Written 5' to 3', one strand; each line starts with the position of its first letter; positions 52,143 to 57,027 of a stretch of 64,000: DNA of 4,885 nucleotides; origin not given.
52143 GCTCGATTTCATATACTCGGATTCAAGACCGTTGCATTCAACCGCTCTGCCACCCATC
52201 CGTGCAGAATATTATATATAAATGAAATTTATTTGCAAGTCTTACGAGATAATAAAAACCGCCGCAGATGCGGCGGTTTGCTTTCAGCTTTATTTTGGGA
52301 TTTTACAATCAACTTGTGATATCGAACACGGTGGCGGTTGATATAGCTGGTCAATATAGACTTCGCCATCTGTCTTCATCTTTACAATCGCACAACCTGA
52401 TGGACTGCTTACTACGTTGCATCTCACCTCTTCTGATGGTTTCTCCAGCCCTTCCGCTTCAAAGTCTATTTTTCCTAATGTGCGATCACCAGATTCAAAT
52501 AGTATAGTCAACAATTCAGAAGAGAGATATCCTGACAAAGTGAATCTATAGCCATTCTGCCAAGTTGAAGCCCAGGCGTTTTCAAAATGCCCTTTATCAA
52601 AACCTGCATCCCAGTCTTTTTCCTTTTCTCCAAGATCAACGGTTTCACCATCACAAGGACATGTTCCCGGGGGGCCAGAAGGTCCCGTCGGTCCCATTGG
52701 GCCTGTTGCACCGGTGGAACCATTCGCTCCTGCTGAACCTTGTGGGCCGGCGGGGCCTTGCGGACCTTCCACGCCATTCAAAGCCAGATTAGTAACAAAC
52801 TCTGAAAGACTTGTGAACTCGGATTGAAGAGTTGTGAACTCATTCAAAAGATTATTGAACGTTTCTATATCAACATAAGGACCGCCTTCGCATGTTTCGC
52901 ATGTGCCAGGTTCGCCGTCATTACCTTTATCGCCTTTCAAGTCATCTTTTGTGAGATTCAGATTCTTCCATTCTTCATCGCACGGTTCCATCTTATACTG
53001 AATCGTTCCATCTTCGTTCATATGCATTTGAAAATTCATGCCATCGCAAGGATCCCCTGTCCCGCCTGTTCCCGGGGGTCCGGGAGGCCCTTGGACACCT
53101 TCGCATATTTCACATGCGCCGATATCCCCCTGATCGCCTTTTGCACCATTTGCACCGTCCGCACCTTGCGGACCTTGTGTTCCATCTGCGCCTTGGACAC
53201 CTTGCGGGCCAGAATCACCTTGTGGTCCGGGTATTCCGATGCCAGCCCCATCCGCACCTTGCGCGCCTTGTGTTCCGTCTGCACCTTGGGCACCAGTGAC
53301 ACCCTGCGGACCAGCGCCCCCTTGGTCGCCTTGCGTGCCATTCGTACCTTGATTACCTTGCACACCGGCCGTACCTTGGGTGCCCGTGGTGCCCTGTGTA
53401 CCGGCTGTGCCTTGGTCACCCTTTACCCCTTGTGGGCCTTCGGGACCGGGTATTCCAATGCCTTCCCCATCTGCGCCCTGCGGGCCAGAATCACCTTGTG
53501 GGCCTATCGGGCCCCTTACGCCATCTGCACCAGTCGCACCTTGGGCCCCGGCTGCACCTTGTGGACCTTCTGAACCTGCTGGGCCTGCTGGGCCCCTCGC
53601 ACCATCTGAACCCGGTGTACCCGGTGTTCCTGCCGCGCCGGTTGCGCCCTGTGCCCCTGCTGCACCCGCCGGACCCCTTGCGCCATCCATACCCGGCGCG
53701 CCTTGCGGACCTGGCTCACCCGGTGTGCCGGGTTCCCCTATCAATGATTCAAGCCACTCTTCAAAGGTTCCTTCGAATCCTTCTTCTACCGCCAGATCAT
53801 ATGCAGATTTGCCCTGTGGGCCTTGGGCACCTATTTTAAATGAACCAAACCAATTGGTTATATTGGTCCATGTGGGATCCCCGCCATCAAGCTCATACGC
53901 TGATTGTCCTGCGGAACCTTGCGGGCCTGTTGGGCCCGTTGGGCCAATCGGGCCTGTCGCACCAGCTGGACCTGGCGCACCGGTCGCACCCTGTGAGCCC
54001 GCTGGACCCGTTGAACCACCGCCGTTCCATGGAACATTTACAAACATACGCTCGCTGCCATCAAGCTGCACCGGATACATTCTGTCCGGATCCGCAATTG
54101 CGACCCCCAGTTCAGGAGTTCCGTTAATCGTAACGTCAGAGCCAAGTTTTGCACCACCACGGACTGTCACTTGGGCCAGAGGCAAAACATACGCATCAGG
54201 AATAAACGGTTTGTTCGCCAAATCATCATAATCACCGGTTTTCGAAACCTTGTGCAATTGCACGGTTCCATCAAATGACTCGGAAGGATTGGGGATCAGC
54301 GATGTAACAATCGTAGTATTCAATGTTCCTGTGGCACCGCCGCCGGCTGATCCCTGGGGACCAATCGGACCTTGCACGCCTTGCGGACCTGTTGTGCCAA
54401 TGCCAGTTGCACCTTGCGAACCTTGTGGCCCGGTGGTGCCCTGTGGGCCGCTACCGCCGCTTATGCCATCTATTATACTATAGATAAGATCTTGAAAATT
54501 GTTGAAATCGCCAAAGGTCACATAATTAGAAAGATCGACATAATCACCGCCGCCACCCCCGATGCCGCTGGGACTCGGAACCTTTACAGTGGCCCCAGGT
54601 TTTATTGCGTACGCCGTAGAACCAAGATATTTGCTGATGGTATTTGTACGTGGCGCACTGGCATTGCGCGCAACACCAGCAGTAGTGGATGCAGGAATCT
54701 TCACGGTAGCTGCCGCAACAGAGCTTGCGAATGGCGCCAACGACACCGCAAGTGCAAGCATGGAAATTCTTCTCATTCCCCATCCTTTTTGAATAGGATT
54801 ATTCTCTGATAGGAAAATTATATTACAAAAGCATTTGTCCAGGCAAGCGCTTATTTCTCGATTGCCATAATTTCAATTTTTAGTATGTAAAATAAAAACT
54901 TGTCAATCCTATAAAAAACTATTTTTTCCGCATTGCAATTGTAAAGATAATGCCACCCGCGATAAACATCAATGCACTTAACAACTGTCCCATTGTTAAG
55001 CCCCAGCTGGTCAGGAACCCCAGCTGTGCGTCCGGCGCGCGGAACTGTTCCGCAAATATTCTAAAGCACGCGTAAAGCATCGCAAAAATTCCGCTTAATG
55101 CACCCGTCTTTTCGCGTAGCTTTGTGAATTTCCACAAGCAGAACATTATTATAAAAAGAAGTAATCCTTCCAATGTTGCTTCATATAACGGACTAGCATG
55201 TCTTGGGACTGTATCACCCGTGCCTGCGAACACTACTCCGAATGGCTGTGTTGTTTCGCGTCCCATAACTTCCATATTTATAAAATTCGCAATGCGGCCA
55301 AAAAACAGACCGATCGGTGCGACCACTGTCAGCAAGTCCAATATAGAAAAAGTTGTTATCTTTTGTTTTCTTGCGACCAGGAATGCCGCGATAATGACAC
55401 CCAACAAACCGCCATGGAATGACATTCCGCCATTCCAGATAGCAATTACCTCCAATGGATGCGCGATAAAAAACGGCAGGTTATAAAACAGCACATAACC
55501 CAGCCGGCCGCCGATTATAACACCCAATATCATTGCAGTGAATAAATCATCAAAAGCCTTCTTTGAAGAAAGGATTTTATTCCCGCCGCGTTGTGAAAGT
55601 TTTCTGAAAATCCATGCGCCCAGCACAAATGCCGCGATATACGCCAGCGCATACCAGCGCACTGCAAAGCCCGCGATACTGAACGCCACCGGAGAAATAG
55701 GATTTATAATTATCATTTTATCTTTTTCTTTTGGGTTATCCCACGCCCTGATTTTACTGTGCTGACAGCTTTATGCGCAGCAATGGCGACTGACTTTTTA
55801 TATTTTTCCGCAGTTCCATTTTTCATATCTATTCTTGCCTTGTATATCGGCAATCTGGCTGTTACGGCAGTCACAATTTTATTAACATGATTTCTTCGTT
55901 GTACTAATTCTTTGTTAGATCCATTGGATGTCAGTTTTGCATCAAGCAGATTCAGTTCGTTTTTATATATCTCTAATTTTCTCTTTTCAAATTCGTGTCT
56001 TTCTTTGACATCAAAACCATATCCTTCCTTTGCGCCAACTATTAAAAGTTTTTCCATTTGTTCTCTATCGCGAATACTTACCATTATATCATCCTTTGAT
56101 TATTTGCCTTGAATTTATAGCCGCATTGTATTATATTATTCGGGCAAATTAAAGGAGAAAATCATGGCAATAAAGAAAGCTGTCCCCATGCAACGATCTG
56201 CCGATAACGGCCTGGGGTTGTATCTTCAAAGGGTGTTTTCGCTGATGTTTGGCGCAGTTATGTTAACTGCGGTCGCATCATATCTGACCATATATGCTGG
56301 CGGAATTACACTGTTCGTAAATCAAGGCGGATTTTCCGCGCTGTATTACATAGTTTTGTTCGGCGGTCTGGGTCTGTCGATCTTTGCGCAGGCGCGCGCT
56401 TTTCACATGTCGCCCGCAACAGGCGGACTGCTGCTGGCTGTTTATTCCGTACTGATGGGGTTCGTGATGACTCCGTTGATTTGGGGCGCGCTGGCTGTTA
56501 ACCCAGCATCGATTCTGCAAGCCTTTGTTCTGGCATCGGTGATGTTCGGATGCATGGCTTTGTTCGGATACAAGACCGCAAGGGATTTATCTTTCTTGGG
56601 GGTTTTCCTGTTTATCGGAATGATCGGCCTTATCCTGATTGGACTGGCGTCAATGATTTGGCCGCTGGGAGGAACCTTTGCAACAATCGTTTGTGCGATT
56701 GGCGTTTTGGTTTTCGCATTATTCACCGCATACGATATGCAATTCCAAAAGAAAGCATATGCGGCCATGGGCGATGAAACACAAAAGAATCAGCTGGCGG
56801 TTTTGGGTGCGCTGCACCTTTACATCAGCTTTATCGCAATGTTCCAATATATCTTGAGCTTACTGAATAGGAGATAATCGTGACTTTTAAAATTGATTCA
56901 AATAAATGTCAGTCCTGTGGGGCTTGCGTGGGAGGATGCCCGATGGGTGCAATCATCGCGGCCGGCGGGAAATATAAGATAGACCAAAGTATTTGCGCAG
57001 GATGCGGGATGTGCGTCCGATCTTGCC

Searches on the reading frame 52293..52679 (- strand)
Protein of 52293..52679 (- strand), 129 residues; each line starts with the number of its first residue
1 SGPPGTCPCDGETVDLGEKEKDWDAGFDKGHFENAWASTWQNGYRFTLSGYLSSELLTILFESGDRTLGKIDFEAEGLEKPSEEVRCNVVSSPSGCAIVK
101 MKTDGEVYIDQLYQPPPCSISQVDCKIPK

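Call 51: search_protein_families(library=ncbifam, proteins=[window:52293-52658:-], max_evalue=0.1)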
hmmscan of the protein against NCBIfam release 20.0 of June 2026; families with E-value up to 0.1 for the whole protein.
seq(122 aa): 0 families

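Call 52: search_protein_families(library=pfam, proteins=[window:52293-52658:-], max_evalue=1)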
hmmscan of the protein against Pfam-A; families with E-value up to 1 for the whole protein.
seq(122 aa): 0 families

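Call 73: predict_structure(protein=window:52293-52679:-)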
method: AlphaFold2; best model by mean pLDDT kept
length: 129 residues; sequences in the alignment: 1
mean_pLDDT: 40.4   pTM: 0.33
mean pLDDT of the five models: 40.4, 38.2, 34.6, 32.8, 32.5
residues with pLDDT >= 90: 0; 70-90: 0; 50-70: 17; < 50: 112
segments of 3 or more residues with pLDDT < 50: 1-13, 16-27, 38-47, 49-51, 53-55, 61-129
pLDDT, mean of each block of 10 residues (from residue 1): 34 47 48 53 44 48 37 40 35 37 36 33 33
secondary structure, 60 per line:
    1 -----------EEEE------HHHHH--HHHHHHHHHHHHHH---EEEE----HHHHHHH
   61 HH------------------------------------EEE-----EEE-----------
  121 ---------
elements in order: E12-15 H22-26 H29-42 E46-49 H54-62 E99-101 E107-109
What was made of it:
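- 52293..52658 (-): W3 C-terminal 122-aa Cys-containing domain of unknown fold. The AF2 single-sequence model is unusable, pLDDT 40 (call 73).
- Tried and rejected: AF2 of the W3 C-terminal domain from a single sequence is unusable (pLDDT 40, call 73), so no fold search was run.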

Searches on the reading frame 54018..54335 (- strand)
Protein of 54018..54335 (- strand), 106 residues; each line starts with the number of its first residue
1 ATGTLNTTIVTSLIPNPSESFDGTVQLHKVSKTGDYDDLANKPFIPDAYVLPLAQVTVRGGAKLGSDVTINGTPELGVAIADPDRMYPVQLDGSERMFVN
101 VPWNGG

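Call 51: search_protein_families(library=ncbifam, proteins=[window:54018-54335:-], max_evalue=0.1)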
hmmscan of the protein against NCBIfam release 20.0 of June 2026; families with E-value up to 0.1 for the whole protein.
seq(106 aa): 0 families

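Call 52: search_protein_families(library=pfam, proteins=[window:54018-54335:-], max_evalue=1)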
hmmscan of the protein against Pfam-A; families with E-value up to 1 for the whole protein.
seq(106 aa): 0 families

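Call 72: search_dna_similar(query=window:54018-54335:-, collection=phages, mode=protein, max_evalue=0.001, max_rows=12)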
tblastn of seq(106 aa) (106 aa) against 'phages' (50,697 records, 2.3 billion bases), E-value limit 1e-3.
Records with a match: 8; places in all: 8; records where one place covers at least 80% of the query: 1.
Best place of each record, by identity: <60% 8.
By first word of the organism name: Burkholderia 4; Synechococcus 2; Bacteriophage 1; Kolpuevirus 1.
By host as written in the record: Burkholderia cenocepacia 4; Synechococcus sp. MW02 2; - 1; Bacteroides cellulosilyticus 1.
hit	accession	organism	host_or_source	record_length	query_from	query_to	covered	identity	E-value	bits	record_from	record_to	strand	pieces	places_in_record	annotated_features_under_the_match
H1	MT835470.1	Bacteriophage sp.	human fecal samples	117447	19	103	80%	31.6%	2e-6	50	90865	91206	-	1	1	record has no annotation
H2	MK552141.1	Burkholderia phage BcepSauron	Burkholderia cenocepacia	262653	26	70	42%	48.9%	1e-4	45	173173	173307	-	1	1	tail fiber protein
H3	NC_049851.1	Burkholderia phage BcepSauron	Burkholderia cenocepacia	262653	26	70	42%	48.9%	1e-4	45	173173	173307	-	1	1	tail fiber protein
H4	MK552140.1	Burkholderia phage BcepSaruman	Burkholderia cenocepacia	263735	26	70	42%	48.9%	3e-4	44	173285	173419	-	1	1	hypothetical protein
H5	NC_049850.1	Burkholderia phage BcepSaruman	Burkholderia cenocepacia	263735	26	70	42%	48.9%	3e-4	44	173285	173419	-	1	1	hypothetical protein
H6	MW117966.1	Synechococcus phage S-H9-1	Synechococcus sp. MW02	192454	39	83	42%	46.7%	3e-4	44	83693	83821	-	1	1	tail fiber-like protein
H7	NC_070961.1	Synechococcus phage S-H9-1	Synechococcus sp. MW02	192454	39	83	42%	46.7%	3e-4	44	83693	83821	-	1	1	tail fiber-like protein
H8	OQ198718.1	Kolpuevirus sp. 'frurule'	Bacteroides cellulosilyticus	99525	24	69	43%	45.7%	3e-4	44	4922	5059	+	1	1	head fiber protein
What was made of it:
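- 54018..54335 (-): W3 phage-fibre-like insert (aa 148-253). tblastn hits to phage tail-fibre and head-fibre genes, E = 2e-6 to 3e-4 (call 72).
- On Phage tail fibre (EPcl-type / PHROG tail-fibre families): W3 aa 148-253 matches phage tail/head fibre genes at E = 2e-6 to 3e-4 (call 72).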

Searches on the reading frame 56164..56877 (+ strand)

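Call 16: search_protein_families(library=pfam, proteins=[window:56164-56877:+], max_evalue=0.001)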
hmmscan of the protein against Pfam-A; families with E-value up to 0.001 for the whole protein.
window:56164-56877:+ (237 aa): 1 family
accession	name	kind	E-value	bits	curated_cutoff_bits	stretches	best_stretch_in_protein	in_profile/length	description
PF01027.25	Bax1-I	-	8.2e-40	137.2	34.1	1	20-234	3-207/207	Inhibitor of apoptosis-promoting Bax1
